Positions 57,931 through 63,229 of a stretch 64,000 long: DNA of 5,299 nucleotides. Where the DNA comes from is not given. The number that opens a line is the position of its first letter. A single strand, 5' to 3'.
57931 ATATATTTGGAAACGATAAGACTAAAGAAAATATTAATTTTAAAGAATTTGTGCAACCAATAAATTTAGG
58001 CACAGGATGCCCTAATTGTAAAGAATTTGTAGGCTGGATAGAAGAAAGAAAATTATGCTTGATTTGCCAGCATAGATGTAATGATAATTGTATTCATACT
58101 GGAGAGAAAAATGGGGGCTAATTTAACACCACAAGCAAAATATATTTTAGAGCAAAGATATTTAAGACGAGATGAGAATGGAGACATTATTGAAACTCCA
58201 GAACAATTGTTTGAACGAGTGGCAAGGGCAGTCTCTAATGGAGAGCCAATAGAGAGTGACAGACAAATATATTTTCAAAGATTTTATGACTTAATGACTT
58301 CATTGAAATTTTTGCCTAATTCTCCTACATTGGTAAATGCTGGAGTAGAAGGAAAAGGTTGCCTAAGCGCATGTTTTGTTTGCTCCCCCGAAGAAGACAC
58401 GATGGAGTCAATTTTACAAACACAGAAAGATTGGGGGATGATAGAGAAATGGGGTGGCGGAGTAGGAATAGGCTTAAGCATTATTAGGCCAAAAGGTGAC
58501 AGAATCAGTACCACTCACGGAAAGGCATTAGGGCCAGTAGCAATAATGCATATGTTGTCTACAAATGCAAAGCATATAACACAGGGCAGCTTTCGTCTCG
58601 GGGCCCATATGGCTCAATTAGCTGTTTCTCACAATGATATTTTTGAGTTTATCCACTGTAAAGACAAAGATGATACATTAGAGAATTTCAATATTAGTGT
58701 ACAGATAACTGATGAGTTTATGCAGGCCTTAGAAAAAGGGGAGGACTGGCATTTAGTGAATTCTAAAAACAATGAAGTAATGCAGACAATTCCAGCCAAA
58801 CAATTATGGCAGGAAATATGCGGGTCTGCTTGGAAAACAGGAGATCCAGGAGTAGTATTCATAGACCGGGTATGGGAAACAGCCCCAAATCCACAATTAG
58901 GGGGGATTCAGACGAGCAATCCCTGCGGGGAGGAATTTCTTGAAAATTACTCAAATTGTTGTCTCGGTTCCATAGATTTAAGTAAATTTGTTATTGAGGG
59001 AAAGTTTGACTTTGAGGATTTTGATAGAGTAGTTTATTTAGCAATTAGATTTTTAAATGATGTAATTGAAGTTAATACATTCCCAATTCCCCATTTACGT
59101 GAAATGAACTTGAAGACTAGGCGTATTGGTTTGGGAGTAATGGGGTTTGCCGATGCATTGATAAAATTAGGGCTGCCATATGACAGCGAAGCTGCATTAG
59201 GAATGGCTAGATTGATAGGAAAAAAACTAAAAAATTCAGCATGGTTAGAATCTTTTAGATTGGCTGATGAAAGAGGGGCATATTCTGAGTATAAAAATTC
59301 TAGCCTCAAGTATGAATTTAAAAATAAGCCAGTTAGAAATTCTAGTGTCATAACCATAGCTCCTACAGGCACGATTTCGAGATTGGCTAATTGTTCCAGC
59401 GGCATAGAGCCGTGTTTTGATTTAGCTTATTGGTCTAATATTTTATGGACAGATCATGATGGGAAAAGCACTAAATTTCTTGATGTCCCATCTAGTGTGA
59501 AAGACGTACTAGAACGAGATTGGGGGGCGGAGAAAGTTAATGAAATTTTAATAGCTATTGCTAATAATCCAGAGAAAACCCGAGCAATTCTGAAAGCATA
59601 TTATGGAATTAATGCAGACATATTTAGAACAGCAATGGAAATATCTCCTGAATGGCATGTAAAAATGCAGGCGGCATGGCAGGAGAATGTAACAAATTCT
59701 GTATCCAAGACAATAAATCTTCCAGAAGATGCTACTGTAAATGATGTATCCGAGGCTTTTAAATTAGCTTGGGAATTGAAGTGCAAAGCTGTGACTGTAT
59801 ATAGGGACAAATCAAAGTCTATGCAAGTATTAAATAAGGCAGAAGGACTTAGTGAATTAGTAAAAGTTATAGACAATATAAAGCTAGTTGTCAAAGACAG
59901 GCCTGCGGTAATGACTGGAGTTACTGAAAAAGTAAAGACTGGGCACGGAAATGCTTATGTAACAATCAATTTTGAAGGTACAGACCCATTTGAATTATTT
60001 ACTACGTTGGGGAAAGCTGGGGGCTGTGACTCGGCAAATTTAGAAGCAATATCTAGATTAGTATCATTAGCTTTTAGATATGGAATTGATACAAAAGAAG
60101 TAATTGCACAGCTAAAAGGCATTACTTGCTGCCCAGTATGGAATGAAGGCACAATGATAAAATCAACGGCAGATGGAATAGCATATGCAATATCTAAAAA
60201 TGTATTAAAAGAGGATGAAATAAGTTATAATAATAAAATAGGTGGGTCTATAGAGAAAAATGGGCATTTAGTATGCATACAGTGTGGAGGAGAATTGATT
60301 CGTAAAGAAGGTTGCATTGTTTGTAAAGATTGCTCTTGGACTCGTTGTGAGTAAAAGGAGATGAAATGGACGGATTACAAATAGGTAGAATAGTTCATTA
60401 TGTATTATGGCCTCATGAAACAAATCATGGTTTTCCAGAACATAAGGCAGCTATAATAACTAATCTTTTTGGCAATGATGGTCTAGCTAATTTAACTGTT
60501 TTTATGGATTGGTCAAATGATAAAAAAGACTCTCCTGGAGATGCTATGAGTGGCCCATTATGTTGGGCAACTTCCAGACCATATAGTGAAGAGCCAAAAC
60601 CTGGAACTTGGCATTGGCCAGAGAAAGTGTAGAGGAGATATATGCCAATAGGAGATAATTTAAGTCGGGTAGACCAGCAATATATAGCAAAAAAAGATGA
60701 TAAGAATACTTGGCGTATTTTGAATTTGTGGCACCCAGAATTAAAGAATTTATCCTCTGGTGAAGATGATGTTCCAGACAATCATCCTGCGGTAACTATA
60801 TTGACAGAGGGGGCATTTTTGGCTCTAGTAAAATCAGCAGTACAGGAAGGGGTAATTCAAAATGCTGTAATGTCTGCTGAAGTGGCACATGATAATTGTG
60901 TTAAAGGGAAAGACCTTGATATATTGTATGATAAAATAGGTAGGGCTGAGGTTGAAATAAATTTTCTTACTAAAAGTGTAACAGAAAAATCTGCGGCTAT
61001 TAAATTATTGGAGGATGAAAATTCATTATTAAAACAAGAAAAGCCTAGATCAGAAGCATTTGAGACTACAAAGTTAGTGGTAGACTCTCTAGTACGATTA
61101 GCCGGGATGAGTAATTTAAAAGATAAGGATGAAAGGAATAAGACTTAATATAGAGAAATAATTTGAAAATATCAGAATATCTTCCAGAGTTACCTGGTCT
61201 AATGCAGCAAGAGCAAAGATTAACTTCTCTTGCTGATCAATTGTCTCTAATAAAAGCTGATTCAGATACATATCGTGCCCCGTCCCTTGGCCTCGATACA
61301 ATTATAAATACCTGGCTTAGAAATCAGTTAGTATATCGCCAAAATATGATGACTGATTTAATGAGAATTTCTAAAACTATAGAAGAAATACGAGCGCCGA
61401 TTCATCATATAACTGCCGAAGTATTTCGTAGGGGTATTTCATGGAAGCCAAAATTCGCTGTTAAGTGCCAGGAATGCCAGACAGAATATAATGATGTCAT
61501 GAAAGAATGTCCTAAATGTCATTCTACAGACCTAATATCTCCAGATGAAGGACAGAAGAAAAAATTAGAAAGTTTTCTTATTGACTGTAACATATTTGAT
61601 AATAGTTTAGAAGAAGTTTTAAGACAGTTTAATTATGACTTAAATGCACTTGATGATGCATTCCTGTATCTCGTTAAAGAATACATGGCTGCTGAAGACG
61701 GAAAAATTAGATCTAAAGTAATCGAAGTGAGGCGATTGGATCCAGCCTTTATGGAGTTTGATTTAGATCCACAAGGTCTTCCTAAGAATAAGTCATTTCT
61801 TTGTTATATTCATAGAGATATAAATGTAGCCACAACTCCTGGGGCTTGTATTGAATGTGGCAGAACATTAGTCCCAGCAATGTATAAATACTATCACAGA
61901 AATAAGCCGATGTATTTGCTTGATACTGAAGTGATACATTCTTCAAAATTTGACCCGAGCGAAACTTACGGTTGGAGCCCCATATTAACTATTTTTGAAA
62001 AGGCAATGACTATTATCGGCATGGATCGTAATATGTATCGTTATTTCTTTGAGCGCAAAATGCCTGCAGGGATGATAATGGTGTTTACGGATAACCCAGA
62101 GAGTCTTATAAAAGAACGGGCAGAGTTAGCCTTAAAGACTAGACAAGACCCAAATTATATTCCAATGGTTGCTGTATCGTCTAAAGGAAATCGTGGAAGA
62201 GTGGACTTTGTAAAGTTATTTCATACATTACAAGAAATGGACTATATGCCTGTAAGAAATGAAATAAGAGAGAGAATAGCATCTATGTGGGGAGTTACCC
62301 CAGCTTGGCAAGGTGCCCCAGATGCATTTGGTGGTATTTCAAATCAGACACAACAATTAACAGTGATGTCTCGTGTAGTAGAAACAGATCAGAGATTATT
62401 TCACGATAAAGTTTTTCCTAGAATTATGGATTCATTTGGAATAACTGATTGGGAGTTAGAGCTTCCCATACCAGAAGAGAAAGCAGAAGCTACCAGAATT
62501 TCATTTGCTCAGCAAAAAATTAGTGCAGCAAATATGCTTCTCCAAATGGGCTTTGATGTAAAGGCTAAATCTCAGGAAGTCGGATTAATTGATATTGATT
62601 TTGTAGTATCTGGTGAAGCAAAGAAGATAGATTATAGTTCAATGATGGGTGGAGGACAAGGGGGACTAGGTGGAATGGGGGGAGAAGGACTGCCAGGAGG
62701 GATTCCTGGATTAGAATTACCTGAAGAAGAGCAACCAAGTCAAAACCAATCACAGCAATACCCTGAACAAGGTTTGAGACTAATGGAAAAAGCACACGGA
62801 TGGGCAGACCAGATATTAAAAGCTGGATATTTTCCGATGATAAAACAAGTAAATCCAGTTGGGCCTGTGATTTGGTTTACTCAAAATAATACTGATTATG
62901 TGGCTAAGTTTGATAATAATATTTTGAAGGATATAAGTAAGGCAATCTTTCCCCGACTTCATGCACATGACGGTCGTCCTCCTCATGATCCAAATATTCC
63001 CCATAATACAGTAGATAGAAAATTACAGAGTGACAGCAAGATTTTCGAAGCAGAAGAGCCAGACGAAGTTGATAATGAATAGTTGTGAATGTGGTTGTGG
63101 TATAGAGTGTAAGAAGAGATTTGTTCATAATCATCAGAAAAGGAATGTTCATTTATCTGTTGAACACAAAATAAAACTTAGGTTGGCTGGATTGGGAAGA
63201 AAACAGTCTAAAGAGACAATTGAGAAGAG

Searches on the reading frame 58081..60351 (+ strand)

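Call 24: search_protein_families(library=pfam, proteins=[window:58081-60351:+], max_evalue=0.01)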
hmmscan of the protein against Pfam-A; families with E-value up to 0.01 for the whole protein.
window:58081-60351:+ (757 aa): 3 families
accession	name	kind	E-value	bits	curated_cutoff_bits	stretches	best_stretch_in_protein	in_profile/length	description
PF02867.20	Ribonuc_red_lgC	-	3.8e-118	395.8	23.9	2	96-409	1-344/523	Ribonucleotide reductase, barrel domain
PF00317.26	Ribonuc_red_lgN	-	2.9e-24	85.3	28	1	15-90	3-75/77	Ribonucleotide reductase, all-alpha domain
PF12637.14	TSCPD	-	2.4e-20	73.1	22.8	1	616-706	5-86/88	TSCPD domain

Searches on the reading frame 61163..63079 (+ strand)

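Call 24: search_protein_families(library=pfam, proteins=[window:61163-63079:+], max_evalue=0.01)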
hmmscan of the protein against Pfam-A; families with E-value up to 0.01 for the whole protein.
window:61163-63079:+ (639 aa): 2 families
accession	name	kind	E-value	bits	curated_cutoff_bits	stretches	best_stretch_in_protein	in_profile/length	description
PF04860.17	Phage_portal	-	1.1e-05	25.2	39.1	1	239-396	97-253/321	Phage portal protein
PF01155.25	HypA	-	0.0045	17.4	28.9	0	97-124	68-97/112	Hydrogenase/urease nickel incorporation, metallochaperone, hypA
